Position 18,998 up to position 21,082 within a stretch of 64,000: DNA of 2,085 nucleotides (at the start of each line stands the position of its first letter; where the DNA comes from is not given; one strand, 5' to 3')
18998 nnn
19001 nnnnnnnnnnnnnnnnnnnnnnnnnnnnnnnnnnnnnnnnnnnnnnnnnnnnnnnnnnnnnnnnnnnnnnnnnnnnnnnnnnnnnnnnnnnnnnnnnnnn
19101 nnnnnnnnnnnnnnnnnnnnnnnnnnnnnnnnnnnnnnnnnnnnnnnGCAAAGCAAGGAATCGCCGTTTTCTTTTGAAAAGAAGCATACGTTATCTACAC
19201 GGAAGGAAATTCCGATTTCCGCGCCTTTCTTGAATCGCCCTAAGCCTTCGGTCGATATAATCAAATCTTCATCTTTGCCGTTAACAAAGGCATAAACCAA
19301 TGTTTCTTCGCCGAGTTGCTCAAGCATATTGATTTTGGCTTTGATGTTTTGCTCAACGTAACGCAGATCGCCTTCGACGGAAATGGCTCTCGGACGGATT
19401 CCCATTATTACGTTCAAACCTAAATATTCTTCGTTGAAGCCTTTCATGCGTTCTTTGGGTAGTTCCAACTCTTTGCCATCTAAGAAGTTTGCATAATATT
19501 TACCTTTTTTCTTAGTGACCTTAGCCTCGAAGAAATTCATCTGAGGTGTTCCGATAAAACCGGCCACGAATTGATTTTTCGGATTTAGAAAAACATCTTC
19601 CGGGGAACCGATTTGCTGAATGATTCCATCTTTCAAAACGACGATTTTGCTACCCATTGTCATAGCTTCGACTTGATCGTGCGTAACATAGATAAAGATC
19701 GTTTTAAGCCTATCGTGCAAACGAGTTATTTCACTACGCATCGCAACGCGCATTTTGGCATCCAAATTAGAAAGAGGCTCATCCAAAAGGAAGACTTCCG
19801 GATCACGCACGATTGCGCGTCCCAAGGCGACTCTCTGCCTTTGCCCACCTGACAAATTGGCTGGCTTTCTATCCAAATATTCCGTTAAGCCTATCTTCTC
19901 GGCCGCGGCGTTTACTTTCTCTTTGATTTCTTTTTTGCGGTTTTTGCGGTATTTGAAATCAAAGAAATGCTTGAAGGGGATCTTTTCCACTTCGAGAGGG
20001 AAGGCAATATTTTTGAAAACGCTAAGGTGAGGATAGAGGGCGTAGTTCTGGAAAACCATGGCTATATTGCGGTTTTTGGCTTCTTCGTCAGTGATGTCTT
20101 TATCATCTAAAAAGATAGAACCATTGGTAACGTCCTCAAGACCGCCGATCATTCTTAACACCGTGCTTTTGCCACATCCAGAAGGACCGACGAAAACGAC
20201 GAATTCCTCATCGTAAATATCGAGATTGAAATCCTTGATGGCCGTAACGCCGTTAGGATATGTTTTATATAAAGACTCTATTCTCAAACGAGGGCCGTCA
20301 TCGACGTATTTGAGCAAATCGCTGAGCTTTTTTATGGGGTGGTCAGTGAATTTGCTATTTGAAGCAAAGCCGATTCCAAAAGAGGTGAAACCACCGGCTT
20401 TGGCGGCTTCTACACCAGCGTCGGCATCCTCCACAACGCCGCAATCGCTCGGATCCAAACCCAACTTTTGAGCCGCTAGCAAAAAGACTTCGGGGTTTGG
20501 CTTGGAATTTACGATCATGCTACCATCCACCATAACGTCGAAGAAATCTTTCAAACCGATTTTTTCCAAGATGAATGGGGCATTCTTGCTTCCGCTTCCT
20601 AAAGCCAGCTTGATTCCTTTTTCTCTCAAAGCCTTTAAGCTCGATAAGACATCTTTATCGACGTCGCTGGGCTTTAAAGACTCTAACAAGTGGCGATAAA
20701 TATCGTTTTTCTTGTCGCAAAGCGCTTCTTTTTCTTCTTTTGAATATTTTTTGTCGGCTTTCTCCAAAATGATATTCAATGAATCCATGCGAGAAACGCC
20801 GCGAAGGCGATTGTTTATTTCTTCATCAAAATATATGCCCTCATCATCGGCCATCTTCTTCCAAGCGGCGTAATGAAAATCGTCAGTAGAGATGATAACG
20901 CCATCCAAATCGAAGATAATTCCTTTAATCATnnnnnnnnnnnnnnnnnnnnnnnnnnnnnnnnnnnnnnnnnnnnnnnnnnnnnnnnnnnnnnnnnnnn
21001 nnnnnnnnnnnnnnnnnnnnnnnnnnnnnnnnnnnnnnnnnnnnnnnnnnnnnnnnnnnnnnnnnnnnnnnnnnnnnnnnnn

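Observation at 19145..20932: Beta-phosphoglucomutase fused in-frame to the MalK-type ABC transporter ATPase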

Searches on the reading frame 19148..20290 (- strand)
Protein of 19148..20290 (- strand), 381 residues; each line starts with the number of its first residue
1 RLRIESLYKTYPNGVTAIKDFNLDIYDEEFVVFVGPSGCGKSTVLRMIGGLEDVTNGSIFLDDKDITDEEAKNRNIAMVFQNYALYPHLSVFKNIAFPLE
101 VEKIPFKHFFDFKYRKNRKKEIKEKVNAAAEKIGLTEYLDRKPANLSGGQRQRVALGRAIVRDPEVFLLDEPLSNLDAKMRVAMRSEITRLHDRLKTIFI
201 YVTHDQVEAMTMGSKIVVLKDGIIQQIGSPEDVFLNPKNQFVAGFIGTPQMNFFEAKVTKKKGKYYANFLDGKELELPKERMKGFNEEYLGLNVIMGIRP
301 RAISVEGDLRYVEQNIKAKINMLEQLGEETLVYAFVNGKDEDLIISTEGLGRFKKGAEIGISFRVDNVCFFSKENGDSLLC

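Call 11: search_solved_structures(query=window:19148-20290:-, max_evalue=1e-80, show_alignments=4)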
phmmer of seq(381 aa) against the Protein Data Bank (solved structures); distinct sequences matched with E-value up to 1e-80: 15.
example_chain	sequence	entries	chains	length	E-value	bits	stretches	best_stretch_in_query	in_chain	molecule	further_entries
7x0q_A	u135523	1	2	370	4.2e-112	377.9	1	3-376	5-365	ABC transporter related protein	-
6yir_A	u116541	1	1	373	1.7e-107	362.8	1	2-374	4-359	Oligosaccharides import ATP-binding protein MsmX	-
1g29_1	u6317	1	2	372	9e-94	317.6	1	3-378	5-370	MALTOSE TRANSPORT PROTEIN MALK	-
4tqu_S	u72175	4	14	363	4e-93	315.5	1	4-373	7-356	AlgS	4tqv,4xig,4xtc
2d62_A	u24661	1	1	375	2.1e-92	313.1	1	6-375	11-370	multiple sugar-binding transport ATP-binding protein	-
1v43_A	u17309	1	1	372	1.6e-91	310.3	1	2-375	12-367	sugar-binding transport ATP-binding protein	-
1vci_A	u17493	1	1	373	1.6e-91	310.3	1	2-375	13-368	sugar-binding transport ATP-binding protein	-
8ja7_C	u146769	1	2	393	1.7e-89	303.6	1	4-334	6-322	Trehalose import ATP-binding protein SugC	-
7cad_C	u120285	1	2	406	2.4e-87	296.5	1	5-338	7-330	ABC transporter, ATP-binding protein SugC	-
7cae_C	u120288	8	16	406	6.2e-87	295.1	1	5-338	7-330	ABC transporter, ATP-binding protein SugC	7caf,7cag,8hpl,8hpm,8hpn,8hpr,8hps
9bcr_C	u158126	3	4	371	7.4e-87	294.9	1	9-376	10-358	Maltose/maltodextrin import ATP-binding protein MalK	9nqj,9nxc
9bcr_D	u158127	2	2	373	7.6e-87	294.9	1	9-376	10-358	Maltose/maltodextrin import ATP-binding protein MalK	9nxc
1q1b_A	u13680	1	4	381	8.3e-87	294.7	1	9-376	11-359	Maltose/maltodextrin transport ATP-binding protein malK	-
1q12_A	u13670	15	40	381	8.3e-87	294.7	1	9-376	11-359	Maltose/maltodextrin transport ATP-binding protein malK | Maltose/maltodextrin import ATP-binding protein malK | Fused maltose transport subunit, ATP-binding co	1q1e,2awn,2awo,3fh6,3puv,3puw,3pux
2r6g_A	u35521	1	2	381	2.2e-86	293.4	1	9-376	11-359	Maltose/maltodextrin import ATP-binding protein malK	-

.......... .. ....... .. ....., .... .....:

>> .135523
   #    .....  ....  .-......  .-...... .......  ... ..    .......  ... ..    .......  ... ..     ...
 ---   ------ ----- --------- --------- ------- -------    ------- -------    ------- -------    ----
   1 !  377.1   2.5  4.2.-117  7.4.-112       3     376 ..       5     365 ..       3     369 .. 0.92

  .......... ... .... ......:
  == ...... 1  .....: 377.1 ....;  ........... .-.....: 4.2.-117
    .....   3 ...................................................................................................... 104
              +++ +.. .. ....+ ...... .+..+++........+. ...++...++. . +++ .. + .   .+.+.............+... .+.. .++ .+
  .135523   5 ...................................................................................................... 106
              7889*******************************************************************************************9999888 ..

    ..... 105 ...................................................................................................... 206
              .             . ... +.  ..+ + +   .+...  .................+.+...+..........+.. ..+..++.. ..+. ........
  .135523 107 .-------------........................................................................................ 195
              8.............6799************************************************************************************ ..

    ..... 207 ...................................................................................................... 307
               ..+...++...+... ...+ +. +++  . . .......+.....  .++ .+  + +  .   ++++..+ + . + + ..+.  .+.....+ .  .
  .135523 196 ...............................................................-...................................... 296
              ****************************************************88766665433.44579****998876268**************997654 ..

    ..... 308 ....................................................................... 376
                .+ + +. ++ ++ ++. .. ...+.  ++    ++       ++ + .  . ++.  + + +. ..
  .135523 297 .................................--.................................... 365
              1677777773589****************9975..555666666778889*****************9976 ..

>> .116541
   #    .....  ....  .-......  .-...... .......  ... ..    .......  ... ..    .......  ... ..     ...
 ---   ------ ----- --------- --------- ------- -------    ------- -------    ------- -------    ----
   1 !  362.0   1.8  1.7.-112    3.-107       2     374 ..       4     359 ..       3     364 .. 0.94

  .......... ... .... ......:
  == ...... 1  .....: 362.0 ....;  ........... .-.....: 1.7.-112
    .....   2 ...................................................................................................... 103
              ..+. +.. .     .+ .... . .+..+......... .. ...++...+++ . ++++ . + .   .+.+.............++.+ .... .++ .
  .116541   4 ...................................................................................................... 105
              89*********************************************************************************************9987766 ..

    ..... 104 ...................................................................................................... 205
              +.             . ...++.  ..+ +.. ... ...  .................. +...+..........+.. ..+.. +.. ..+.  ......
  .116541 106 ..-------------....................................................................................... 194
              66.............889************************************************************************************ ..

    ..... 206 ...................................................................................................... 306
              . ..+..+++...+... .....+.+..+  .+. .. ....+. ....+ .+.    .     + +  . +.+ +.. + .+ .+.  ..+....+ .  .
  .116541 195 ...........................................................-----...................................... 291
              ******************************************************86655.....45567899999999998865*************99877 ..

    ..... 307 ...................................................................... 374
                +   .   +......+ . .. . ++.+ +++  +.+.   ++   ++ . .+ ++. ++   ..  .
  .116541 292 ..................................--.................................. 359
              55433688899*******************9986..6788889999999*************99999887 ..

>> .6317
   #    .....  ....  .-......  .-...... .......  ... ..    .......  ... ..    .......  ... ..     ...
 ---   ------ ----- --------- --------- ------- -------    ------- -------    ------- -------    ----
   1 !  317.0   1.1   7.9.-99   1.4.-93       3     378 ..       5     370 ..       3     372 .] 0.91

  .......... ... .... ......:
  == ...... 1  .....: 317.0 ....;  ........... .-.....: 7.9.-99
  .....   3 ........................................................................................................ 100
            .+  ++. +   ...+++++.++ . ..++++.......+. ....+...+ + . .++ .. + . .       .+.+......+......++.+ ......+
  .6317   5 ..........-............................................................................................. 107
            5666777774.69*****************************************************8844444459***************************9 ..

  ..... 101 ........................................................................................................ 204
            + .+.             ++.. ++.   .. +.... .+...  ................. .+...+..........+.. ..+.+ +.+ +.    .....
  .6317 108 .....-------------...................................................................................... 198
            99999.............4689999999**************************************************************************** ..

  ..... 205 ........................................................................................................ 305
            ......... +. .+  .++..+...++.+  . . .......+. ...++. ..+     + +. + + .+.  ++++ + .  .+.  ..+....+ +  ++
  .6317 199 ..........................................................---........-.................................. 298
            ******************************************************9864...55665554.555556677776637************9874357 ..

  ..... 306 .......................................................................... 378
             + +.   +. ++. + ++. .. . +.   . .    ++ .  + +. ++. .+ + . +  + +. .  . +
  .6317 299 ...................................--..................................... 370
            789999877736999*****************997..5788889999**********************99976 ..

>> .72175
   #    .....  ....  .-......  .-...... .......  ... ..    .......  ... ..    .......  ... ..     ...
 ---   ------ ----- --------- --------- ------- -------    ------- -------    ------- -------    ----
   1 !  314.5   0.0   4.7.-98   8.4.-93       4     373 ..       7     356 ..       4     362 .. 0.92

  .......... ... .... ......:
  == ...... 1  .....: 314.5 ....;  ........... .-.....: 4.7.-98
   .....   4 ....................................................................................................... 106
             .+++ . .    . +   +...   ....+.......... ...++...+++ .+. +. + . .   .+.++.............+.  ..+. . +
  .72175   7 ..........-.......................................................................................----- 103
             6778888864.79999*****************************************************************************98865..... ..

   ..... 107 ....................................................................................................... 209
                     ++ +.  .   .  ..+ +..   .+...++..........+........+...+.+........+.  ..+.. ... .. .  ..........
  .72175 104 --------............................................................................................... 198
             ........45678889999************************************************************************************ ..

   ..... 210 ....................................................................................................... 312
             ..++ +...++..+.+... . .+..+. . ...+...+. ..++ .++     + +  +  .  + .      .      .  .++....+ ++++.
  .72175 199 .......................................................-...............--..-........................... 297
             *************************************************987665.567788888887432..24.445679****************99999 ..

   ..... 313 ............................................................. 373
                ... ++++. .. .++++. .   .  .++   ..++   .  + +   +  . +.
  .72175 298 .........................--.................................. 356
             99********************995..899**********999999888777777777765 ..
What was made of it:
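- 19937..19975 (-): 13-aa basic/aromatic insertion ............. (aa 320-332) in the helical subdomain, between its first and second helices. Aligns to a gap in the four best PDB homologues (call 11).
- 19148..19552 (-): C-terminal MalK-type regulatory (OB/TOBE-like) domain, aa 461-595. Alignments to MsmX/MalK run to the C-terminus (call 11).
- On MalK/MsmX/UgpC-type (CUT1) ABC importer ATPase: Alignments to MsmX/MalK reach the C-terminus (call 11).
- Checked: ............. (aa 320-332) aligns to a 13-residue gap in the four best solved homologues, which are 7x0q, MsmX 6yir, T. litoralis MalK 1g29 and AlgS 4tqu (call 11).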

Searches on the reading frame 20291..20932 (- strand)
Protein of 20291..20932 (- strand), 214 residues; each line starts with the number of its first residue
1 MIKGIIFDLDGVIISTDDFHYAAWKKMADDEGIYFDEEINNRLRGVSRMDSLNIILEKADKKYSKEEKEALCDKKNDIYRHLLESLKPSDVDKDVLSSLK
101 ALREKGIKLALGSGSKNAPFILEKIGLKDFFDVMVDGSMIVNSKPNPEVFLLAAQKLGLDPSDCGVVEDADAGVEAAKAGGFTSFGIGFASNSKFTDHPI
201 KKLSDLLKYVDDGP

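Call 10: search_solved_structures(query=window:20291-20932:-, max_evalue=1e-30, show_alignments=2)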
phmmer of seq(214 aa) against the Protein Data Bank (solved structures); distinct sequences matched with E-value up to 1e-30: 17.
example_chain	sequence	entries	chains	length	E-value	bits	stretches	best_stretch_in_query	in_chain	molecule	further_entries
1lvh_A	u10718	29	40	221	9.2e-48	166.2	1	1-189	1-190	beta-phosphoglucomutase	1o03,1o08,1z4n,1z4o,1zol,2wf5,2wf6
5olw_A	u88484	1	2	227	1e-47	166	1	1-189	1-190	Beta-phosphoglucomutase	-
6hdh_A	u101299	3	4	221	2.8e-47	164.6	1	1-189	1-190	Beta-phosphoglucomutase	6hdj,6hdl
5ojz_A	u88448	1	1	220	4.1e-47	164.1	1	1-189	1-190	Beta-phosphoglucomutase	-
6hdf_A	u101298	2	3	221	4.2e-47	164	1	1-189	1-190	Beta-phosphoglucomutase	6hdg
5o6p_A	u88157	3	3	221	4.2e-47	164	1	1-189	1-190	Beta-phosphoglucomutase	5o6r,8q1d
5ok0_A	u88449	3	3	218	4.4e-47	164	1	1-189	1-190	Beta-phosphoglucomutase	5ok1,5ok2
6i03_A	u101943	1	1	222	4.6e-47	163.9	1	1-189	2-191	Beta-phosphoglucomutase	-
6h8y_A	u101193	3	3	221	5e-47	163.8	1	1-189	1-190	Beta-phosphoglucomutase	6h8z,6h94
6h90_A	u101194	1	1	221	6e-47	163.5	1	1-189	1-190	Beta-phosphoglucomutase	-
3fm9_A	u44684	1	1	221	6.3e-47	163.5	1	1-189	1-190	Beta-phosphoglucomutase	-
6hdi_A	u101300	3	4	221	6.9e-47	163.3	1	1-189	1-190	Beta-phosphoglucomutase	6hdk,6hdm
6ydj_A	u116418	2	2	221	1.3e-46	162.4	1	1-189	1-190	Beta-phosphoglucomutase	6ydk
8q1c_A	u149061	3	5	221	6e-46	160.3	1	1-189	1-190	Beta-phosphoglucomutase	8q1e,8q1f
3nas_A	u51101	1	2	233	1.7e-45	158.8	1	2-206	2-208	beta-phosphoglucomutase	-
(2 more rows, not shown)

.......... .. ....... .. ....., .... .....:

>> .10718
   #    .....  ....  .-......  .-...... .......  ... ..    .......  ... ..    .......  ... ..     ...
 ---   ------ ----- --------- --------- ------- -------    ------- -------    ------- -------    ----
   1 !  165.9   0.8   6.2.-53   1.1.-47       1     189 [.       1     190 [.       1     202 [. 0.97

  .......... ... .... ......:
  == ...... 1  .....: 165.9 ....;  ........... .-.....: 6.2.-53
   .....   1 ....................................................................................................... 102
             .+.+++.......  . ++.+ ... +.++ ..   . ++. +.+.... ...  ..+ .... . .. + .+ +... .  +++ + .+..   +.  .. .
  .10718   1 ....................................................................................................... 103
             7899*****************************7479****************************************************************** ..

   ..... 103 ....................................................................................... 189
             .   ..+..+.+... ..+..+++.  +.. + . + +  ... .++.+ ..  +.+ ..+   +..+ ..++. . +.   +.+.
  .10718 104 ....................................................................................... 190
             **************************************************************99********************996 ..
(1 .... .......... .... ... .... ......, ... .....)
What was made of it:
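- On beta-phosphoglucomutase (HAD superfamily, NCBIfam TIGR01990 equivalog): All are present (call 10).
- Closest known: Lactococcus lactis beta-phosphoglucomutase. Same: All catalytic and phosphate-binding residues align over residues 1-190 at E 9e-48 (call 10).
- K45 of the L. lactis enzyme is Arg here (call 10).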
